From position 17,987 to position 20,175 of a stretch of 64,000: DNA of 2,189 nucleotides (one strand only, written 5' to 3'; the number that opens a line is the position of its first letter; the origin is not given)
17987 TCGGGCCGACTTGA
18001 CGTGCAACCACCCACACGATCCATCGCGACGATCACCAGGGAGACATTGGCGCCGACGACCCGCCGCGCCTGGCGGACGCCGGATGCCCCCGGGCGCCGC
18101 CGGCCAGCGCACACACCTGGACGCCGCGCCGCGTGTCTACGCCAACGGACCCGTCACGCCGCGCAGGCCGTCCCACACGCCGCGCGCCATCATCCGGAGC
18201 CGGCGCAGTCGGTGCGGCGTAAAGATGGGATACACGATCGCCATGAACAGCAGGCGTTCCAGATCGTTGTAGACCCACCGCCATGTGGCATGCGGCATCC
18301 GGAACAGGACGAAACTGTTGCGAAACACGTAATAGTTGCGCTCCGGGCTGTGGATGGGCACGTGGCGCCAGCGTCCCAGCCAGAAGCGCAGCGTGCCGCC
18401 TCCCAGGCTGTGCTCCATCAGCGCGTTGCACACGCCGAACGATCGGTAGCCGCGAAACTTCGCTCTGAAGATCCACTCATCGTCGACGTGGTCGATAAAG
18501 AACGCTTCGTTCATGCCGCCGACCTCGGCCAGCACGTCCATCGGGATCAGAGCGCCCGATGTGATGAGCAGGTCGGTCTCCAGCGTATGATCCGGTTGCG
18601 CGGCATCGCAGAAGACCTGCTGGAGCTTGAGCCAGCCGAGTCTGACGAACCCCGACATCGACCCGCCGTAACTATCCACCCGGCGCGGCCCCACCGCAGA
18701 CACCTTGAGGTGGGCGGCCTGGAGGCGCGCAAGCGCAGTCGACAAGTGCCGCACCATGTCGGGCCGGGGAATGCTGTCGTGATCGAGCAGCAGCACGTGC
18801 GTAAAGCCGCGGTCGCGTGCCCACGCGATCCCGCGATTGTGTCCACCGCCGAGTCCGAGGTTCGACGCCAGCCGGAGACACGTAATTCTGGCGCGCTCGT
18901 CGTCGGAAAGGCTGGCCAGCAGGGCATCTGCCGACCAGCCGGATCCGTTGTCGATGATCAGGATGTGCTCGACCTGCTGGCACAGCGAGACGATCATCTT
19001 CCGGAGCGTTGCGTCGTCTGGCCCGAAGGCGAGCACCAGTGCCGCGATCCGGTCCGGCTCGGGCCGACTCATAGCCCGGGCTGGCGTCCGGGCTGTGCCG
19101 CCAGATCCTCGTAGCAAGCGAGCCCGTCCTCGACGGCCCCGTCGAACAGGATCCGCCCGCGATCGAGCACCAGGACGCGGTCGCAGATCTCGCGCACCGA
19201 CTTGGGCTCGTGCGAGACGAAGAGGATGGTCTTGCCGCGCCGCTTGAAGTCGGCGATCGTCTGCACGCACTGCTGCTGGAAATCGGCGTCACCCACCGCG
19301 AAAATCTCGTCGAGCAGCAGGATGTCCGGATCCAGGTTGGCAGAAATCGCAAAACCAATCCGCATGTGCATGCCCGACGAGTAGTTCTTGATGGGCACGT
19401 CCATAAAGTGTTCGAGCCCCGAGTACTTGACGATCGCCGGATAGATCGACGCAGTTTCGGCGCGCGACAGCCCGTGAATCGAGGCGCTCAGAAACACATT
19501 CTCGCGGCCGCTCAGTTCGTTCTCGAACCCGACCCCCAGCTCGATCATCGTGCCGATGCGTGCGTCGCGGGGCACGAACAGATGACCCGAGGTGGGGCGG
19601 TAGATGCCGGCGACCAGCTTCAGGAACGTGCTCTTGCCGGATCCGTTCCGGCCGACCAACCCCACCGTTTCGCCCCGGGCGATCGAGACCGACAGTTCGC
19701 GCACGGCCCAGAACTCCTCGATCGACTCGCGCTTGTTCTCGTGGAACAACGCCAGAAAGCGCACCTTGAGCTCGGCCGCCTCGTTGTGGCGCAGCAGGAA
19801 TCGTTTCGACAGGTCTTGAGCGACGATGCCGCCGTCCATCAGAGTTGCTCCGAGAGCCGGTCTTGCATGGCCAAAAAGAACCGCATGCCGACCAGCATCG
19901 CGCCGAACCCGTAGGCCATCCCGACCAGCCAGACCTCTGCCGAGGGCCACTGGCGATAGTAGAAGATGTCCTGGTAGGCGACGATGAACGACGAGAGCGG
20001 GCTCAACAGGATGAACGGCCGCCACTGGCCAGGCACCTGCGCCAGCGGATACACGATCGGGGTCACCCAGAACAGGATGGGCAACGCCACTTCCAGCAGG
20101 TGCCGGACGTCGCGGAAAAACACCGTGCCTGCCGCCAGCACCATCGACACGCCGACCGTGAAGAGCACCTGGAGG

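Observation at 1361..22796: Hypothesis: the glycan cluster is a dedicated O-glycosylation or surface-anchoring system for the Ser-rich giant proteins embedded in it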

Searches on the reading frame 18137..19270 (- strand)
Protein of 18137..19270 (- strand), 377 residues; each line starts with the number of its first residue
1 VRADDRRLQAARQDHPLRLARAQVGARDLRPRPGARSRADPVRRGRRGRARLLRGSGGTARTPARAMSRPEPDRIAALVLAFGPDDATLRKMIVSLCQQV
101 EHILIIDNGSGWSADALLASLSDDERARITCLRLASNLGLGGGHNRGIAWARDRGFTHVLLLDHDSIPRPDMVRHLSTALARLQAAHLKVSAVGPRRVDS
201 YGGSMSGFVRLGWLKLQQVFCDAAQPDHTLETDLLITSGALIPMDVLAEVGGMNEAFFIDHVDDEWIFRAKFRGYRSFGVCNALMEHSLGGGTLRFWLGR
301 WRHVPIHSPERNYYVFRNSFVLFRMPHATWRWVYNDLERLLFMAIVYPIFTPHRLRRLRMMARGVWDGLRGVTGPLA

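Call 6: search_protein_families(library=pfam, proteins=[window:18137-19270:-], max_evalue=0.01)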
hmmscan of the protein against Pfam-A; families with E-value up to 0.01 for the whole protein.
window:18137-19270:- (377 aa): 2 families
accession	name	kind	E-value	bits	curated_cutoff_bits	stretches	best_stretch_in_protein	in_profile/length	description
PF00535.33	Glycos_transf_2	-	7.4e-11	42.7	23.3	1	87-186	11-109/168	Glycosyl transferase family 2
PF13641.12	Glyco_tranf_2_3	-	1.4e-06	29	27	1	73-287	2-211/230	Glycosyltransferase like family 2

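Call 9: search_protein_families(library=ncbifam, proteins=[window:18137-19270:-], max_evalue=1)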
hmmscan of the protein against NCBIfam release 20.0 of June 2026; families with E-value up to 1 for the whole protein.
window:18137-19270:- (377 aa): 3 families
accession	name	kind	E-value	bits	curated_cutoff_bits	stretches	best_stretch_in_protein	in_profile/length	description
TIGR01556.1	rhamnosyltran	subfamily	6.2e-61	206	200.55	1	81-368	2-281/281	rhamnosyltransferase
NF050113.1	gal_furan_GlfT1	equivalog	8.3e-08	31.9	330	1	91-326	19-246/290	galactofuranosyltransferase GlfT1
NF050819.1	PolSacchBiosHfsG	equivalog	0.0007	18.8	500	1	74-189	13-123/302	polysaccharide biosynthesis protein HfsG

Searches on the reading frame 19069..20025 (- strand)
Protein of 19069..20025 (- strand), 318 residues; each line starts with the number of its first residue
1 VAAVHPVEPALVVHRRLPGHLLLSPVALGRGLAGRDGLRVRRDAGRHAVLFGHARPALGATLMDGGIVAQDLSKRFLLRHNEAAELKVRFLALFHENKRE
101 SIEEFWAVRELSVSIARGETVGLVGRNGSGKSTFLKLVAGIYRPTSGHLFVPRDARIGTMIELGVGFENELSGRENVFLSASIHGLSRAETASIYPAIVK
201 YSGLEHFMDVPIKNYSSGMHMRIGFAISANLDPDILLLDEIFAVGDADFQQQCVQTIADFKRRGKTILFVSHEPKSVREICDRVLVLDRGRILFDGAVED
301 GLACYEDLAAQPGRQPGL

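Call 6: search_protein_families(library=pfam, proteins=[window:19069-20025:-], max_evalue=0.01)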
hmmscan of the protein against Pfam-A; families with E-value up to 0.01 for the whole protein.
window:19069-20025:- (318 aa): 3 families
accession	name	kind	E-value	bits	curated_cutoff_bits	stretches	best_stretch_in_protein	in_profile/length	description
PF00005.33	ABC_tran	-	1.1e-19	71.8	25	1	109-242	2-136/137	ABC transporter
PF13304.12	AAA_21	-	0.0002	22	27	1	122-140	3-21/304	AAA domain, putative AbiEii toxin, Type IV TA system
PF13555.12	AAA_29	-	0.0066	16.6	27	0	114-135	18-39/61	P-loop containing region of AAA domain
